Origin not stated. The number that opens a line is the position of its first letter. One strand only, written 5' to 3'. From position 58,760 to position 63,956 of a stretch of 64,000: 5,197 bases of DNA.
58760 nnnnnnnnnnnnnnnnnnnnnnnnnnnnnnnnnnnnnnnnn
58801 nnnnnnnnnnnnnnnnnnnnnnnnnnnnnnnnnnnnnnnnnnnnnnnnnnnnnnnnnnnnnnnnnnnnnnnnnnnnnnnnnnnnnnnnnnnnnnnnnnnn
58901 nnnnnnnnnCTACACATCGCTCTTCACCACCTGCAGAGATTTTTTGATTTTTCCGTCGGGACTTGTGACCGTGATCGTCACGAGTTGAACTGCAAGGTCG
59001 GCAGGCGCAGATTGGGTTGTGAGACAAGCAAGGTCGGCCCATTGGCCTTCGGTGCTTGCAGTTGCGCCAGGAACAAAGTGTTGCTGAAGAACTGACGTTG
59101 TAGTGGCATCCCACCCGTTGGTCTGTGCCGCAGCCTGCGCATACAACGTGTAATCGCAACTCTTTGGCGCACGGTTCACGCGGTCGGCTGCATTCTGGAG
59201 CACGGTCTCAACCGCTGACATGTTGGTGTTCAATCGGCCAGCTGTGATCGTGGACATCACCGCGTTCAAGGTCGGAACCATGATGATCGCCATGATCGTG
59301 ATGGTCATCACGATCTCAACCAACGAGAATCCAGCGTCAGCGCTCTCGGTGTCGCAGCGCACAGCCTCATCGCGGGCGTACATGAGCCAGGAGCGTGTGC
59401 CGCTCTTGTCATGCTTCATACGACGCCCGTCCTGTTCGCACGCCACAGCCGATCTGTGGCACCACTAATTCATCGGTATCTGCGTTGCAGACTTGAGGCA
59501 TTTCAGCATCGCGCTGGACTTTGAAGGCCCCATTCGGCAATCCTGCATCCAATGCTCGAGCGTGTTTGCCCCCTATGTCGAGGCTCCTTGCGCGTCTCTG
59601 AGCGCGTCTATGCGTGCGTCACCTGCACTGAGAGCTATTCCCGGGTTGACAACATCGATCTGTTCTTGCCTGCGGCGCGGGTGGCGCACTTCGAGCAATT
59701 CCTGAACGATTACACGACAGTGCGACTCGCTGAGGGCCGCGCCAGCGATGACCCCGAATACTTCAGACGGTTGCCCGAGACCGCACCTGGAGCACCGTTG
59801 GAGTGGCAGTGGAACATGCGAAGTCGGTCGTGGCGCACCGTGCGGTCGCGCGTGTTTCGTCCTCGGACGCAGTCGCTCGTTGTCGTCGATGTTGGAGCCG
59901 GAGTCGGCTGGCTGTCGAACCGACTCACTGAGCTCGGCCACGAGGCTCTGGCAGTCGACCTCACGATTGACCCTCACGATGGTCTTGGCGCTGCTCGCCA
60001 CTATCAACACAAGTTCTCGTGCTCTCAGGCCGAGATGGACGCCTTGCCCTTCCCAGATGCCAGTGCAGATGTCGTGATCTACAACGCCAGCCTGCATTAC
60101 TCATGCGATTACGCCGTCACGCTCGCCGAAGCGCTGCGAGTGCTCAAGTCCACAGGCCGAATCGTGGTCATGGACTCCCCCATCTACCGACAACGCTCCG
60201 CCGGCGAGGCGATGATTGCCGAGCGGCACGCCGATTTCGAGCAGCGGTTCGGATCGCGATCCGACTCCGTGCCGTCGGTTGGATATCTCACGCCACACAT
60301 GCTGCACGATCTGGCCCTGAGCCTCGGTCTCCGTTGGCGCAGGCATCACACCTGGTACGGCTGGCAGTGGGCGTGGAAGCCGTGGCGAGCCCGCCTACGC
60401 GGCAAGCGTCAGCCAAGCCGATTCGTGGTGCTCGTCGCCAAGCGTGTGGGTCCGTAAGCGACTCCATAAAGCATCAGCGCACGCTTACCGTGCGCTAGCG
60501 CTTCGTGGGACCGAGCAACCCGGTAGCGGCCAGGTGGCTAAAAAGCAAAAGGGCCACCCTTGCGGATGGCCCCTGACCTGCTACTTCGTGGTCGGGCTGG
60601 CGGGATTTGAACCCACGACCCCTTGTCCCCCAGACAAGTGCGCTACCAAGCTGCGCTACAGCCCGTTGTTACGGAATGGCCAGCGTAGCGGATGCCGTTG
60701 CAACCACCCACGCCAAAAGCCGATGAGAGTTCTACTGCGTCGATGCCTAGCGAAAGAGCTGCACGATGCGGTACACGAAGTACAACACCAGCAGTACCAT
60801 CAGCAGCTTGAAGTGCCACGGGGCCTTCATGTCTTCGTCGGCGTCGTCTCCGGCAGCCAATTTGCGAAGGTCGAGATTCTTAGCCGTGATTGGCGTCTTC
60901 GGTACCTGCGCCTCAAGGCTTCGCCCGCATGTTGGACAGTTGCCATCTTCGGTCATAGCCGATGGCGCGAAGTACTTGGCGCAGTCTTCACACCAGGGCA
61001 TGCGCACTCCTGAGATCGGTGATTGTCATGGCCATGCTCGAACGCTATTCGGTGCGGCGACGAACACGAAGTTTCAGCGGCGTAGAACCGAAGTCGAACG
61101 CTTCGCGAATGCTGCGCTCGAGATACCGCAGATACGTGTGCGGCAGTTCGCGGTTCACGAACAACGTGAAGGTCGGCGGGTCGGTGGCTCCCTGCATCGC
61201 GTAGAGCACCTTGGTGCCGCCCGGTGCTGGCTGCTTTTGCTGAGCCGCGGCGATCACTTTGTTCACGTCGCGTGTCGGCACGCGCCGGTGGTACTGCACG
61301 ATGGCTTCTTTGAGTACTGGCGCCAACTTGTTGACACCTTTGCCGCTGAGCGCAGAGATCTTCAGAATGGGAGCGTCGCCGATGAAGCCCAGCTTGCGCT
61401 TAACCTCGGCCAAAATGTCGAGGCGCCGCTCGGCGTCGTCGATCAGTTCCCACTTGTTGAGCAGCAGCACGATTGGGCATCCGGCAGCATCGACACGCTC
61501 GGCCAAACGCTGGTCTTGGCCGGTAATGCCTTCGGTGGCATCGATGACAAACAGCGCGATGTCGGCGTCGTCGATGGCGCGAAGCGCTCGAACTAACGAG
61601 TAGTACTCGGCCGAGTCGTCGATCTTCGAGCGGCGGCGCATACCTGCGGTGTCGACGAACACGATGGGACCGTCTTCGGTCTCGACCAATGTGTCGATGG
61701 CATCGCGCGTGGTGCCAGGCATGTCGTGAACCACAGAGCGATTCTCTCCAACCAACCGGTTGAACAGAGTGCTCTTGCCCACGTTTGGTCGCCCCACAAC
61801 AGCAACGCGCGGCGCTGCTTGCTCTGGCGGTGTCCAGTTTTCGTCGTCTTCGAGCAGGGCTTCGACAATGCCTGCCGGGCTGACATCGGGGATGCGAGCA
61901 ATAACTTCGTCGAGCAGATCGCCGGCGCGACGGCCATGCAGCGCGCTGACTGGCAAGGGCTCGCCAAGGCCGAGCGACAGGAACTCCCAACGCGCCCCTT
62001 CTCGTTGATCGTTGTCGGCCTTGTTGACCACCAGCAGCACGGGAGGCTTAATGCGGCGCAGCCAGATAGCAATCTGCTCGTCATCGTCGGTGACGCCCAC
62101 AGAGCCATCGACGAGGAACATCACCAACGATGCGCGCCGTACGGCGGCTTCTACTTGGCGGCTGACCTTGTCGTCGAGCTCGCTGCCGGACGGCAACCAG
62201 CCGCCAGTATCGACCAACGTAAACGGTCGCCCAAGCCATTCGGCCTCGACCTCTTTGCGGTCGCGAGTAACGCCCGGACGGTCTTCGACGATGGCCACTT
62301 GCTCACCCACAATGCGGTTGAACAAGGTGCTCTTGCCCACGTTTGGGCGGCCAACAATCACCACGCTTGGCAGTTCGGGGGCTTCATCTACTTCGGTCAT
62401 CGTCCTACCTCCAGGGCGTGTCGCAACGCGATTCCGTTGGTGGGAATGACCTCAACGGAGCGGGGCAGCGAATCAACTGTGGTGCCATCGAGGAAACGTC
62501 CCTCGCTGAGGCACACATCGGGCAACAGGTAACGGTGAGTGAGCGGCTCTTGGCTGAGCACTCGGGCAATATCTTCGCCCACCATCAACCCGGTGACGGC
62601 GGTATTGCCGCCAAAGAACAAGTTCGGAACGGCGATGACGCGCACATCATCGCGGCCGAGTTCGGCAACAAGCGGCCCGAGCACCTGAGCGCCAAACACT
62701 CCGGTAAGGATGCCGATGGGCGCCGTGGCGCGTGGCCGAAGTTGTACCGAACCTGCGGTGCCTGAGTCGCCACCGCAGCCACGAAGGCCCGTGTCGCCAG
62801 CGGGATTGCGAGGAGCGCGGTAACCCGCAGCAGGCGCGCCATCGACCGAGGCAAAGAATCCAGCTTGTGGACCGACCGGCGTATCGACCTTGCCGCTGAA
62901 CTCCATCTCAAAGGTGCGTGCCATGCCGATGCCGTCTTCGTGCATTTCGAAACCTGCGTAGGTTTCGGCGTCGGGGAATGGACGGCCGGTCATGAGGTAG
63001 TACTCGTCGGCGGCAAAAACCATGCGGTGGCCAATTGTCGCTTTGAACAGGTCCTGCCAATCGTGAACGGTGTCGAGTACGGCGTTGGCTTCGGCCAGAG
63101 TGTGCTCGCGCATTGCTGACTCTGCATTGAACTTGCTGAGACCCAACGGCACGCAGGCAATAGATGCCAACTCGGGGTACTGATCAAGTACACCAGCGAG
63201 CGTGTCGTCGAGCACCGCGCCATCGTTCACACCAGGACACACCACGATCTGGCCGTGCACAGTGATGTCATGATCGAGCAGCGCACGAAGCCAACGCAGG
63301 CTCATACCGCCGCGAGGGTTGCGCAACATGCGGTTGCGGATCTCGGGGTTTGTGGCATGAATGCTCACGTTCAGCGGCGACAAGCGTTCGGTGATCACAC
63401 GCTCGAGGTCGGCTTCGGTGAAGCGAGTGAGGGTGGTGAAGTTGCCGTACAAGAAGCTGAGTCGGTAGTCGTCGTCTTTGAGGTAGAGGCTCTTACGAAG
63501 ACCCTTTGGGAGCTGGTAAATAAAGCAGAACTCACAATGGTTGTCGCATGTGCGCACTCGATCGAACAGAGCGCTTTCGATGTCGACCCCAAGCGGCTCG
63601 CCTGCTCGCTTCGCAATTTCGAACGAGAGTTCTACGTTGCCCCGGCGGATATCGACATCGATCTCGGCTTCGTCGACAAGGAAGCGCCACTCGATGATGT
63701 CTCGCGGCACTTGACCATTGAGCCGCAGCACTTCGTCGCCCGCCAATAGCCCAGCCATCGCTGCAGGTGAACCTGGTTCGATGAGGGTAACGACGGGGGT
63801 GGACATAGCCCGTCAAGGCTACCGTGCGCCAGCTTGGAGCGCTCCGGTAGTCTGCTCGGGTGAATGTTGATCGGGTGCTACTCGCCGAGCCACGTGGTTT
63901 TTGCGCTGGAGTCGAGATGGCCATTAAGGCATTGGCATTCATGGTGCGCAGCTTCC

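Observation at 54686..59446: Orphan three-gene pilin-like operon with no pilus machinery nearby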

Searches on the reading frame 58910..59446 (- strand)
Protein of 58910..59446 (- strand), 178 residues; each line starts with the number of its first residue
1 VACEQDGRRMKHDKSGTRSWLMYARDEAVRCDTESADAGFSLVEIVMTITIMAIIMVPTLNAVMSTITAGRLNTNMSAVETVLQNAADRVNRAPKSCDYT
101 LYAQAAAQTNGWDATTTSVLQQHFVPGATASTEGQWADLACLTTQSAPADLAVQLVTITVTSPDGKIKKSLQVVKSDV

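Call 4: search_protein_families(library=pfam, proteins=[window:58910-59446:-], max_evalue=1)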
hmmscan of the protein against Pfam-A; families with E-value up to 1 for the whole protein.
window:58910-59446:- (178 aa): 1 family
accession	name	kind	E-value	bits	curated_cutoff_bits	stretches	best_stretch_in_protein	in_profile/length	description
PF07963.17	N_methyl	-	7.6e-05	22.6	21.2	1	37-57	4-24/27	Prokaryotic N-terminal methylation motif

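Call 5: search_protein_families(library=ncbifam, proteins=[window:58910-59446:-], max_evalue=1)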
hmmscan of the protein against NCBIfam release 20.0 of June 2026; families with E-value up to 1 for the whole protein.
window:58910-59446:- (178 aa): 7 families
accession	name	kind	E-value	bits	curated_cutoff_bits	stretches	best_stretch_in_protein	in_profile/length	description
TIGR02532.1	IV_pilin_GFxxxE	domain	0.00022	20.9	16.3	1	38-57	2-21/24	prepilin-type N-terminal cleavage/methylation domain-containing protein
TIGR02596.1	TIGR02596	subfamily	0.001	19.2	70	1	40-114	1-79/196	Verru_Chthon cassette protein D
NF038304.1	EPS_HpsC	equivalog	0.0044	16.6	200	1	31-92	14-75/318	hormogonium polysaccharide secretion pseudopilin HpsC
NF000806.0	PRK00055.2-4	equivalog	0.0062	15.8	363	1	90-142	208-259/280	ribonuclease Z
TIGR01707.1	gspI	equivalog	0.0091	16.5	44.35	1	39-89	1-51/101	type II secretion system minor pseudopilin GspI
NF007800.0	PRK10506.1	equivalog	0.012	15.4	158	1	36-93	7-64/163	prepilin peptidase-dependent protein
NF047828.1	T3SSXpsI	equivalog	0.15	12.1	150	0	77-117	21-61/132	type II secretion system protein XpsI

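Call 52: search_solved_structures(query=A4, max_evalue=10)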
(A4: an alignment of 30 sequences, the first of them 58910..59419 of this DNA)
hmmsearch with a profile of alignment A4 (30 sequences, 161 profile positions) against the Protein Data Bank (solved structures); distinct sequences matched with E-value up to 10: 13.
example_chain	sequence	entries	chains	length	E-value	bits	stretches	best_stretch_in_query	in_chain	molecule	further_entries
7tgg_A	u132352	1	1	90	7.6e-05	25.9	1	11-72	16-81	Geopilin domain 1 protein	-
2m7g_A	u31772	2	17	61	0.011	19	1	25-73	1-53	Geopilin domain 1 protein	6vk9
9lab_B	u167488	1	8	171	0.047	16.9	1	20-43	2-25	MSHA major pilin subunit MshA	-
9egp_A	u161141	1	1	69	0.054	16.7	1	20-58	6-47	Geopilin domain 1 protein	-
3j9w_AT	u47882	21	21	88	0.079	16.1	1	41-80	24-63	30S ribosomal protein bS20 | 30S ribosomal protein S20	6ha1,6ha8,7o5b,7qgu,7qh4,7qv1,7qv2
6htq_t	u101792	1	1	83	0.09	15.9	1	41-80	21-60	30S ribosomal protein S20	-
5njt_T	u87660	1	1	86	0.092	15.9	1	41-80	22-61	30S ribosomal protein S20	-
9laa_A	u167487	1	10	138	0.18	15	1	19-61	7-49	Type IV pilin protein PilA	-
4kki_A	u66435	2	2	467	0.32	14.1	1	19-59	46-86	Transcobalamin-1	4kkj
6uz7_AF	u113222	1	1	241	0.52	13.5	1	45-115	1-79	KLLA0D03410p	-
6xxd_A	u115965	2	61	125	0.56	13.3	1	25-148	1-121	PilA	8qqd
8tob_GA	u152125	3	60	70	0.97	12.6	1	26-70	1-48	Fimbrial protein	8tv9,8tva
8pfb_G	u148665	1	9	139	7.6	9.7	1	25-60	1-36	Type IV pilin PilE1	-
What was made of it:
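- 58910..59419 (-): Gene A: small minor pilin. It has 169 aa from the ATG at 59419; the maximal GTG ORF reaches 59446. The leader is about 30 aa and ends in D-A-G, followed by FSLVEIV.... The mature protein is about 139 aa. The family profile matches the N-terminal helices of solved T4 pilins, best Geopilin at E 7.6e-5 (call 52).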

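Call 69: search_protein_families(library=ncbifam, alignment_id=A4, max_evalue=0.01)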
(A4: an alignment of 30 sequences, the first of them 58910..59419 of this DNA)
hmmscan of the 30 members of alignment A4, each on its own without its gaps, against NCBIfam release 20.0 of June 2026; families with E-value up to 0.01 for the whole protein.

A. member 1, window:58910-59419:- (169 aa): 5 families
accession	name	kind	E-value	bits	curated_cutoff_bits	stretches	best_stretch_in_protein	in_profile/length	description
TIGR02532.1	IV_pilin_GFxxxE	domain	0.0002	21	16.3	1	29-48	2-21/24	prepilin-type N-terminal cleavage/methylation domain-containing protein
TIGR02596.1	TIGR02596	subfamily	0.00087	19.4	70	1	31-105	1-79/196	Verru_Chthon cassette protein D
NF038304.1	EPS_HpsC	equivalog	0.0039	16.8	200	1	22-83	14-75/318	hormogonium polysaccharide secretion pseudopilin HpsC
NF000806.0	PRK00055.2-4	equivalog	0.0055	16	363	1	81-133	208-259/280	ribonuclease Z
TIGR01707.1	gspI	equivalog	0.0084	16.6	44.35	0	30-80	1-51/101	type II secretion system minor pseudopilin GspI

B. families by the number of members that match (of 30 scanned): 17 families
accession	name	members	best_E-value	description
TIGR02532.1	IV_pilin_GFxxxE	21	4.3e-06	prepilin-type N-terminal cleavage/methylation domain-containing protein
TIGR02523.1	type_IV_pilV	17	3.4e-06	type IV pilus modification protein PilV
NF038304.1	EPS_HpsC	12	5.6e-05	hormogonium polysaccharide secretion pseudopilin HpsC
TIGR01708.2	typeII_sec_gspH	11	7.6e-05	type II secretion system minor pseudopilin GspH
NF041013.1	T4P_ComGE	7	1.1e-05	competence type IV pilus minor pilin ComGE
TIGR01707.1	gspI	5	2.5e-05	type II secretion system minor pseudopilin GspI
NF007660.0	PRK10332.1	5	0.00032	prepilin-type N-terminal cleavage/methylation domain-containing protein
NF007848.0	PRK10557.1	5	0.00032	prepilin peptidase-dependent protein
NF047828.1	T3SSXpsI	4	0.0017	type II secretion system protein XpsI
TIGR01710.1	typeII_sec_gspG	3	0.00019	type II secretion system major pseudopilin GspG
TIGR02596.1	TIGR02596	3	0.00054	Verru_Chthon cassette protein D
TIGR02554.1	PrgH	2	0.00013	PrgH/EprH family type III secretion apparatus protein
NF041775.1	typeIV_PilA_Myxo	2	0.0056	type IV pilin protein PilA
NF041002.1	pilin_ComGF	1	0.002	competence type IV pilus minor pilin ComGF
NF000806.0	PRK00055.2-4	1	0.0055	ribonuclease Z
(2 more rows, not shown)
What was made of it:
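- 58910..59419 (-): Members weakly hit I-type minor pilin models: PilV 17/30, ComGE 7, GspI 5 (call 69).
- Closest known: GspI-GspJ-GspK / PilV-PilW-PilX. Same: A-family members weakly hit the PilV, GspI, XpsI and ComGE models (call 69).
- A-family members weakly match I-type minor pilins: PilV, ComGE and GspI (call 69).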

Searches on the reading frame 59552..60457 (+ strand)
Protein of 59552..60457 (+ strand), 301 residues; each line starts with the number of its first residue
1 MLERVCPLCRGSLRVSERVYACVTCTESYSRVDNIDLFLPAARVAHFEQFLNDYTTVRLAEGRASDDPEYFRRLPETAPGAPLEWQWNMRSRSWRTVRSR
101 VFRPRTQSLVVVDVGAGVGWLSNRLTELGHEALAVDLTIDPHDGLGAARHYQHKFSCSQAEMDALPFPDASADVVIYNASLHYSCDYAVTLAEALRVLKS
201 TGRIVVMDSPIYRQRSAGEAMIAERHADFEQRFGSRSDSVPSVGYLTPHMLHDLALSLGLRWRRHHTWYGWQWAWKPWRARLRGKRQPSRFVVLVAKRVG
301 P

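Call 57: search_protein_families(library=pfam, proteins=[window:59552-60457:+], max_evalue=0.001)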
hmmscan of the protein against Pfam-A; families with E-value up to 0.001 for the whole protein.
window:59552-60457:+ (301 aa): 7 families
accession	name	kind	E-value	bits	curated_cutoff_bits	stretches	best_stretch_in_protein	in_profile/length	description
PF08241.18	Methyltransf_11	-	5.6e-15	56.2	21.2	1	112-206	1-95/95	Methyltransferase domain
PF13649.12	Methyltransf_25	-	7.5e-11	43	27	1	111-202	1-97/97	Methyltransferase domain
PF13847.12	Methyltransf_31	-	9e-10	38.9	27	1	108-209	4-112/145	Methyltransferase domain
PF13489.12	Methyltransf_23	-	2.4e-09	37.5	27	1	90-209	5-119/164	Methyltransferase domain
PF01209.24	Ubie_methyltran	-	5.9e-06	26.2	20.1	1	92-208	33-153/233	ubiE/COQ5 methyltransferase family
PF05148.21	Methyltransf_8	-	7.2e-05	23.2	27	1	102-207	67-157/219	Hypothetical methyltransferase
PF08242.18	Methyltransf_12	-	0.00011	23.3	30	1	112-204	1-98/98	Methyltransferase domain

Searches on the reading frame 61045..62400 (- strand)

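Call 57: search_protein_families(library=pfam, proteins=[window:61045-62400:-], max_evalue=0.001)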
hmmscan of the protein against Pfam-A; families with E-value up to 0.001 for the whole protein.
window:61045-62400:- (451 aa): 16 families
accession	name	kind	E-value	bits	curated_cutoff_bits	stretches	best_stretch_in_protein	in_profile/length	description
PF01926.29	MMR_HSR1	-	3.5e-61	204.7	21.9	2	198-316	1-113/113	50S ribosome-binding GTPase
PF02421.24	FeoB_N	-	1.2e-28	100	27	2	198-360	2-153/156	Ferrous iron transport protein B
PF00009.33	GTP_EFTU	-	4.4e-23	82.3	26.5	2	198-366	5-185/188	Elongation factor Tu GTP binding domain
PF14714.11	KH_dom-like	-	8.6e-21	74.5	27.3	1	373-447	1-81/81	KH-domain-like of EngA bacterial GTPase enzymes, C-terminal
PF00350.29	Dynamin_N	-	4.9e-15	56.4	27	0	199-232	1-34/168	Dynamin family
PF04548.22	AIG1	-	1.7e-11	44.3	27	1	13-109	3-102/212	AIG1 family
PF03193.22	RsgA_GTPase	-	3.5e-11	43.7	30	0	303-367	49-108/174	RsgA GTPase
PF08477.19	Roc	-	1e-07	32.6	27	0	13-129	2-119/119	Ras of Complex, Roc, domain of DAPkinase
PF09439.16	SRPRB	-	1.1e-05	25.4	25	0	11-101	4-84/178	Signal recognition particle receptor beta subunit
PF05621.17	TniB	-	1.4e-05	25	22.4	0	190-219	29-58/189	Bacterial TniB protein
PF02492.25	cobW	-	5.7e-05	23.2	20.7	0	232-335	71-170/180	CobW/HypB/UreG, nucleotide-binding domain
PF00071.28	Ras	-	8.7e-05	22.6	21.6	0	199-263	2-67/162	Ras family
PF13401.12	AAA_22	-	0.0001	23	27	0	199-248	8-64/130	AAA domain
PF03308.22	MeaB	-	0.00011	21.8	23.1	0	196-218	33-55/273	Methylmalonyl Co-A mutase-associated GTPase MeaB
PF03266.21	NTPase_1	-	0.00013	22.3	23.9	0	13-31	2-20/168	NTPase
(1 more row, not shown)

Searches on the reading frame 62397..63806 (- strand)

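Call 57: search_protein_families(library=pfam, proteins=[window:62397-63806:-], max_evalue=0.001)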
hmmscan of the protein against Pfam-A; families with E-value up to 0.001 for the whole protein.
window:62397-63806:- (469 aa): 4 families
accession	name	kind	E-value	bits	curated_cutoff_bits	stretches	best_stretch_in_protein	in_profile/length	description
PF19238.5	Radical_SAM_2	-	1.3e-59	200.7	26.7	1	67-216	2-151/151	Radical SAM-like domain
PF04459.17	DUF512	-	4.9e-40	137.4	25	2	219-308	1-91/202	Protein of unknown function (DUF512)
PF17820.7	PDZ_6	-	2.8e-10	40.2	27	1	5-55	1-54/54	PDZ domain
PF04055.27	Radical_SAM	-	7e-06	26.7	29.5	1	125-198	85-159/166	Radical SAM superfamily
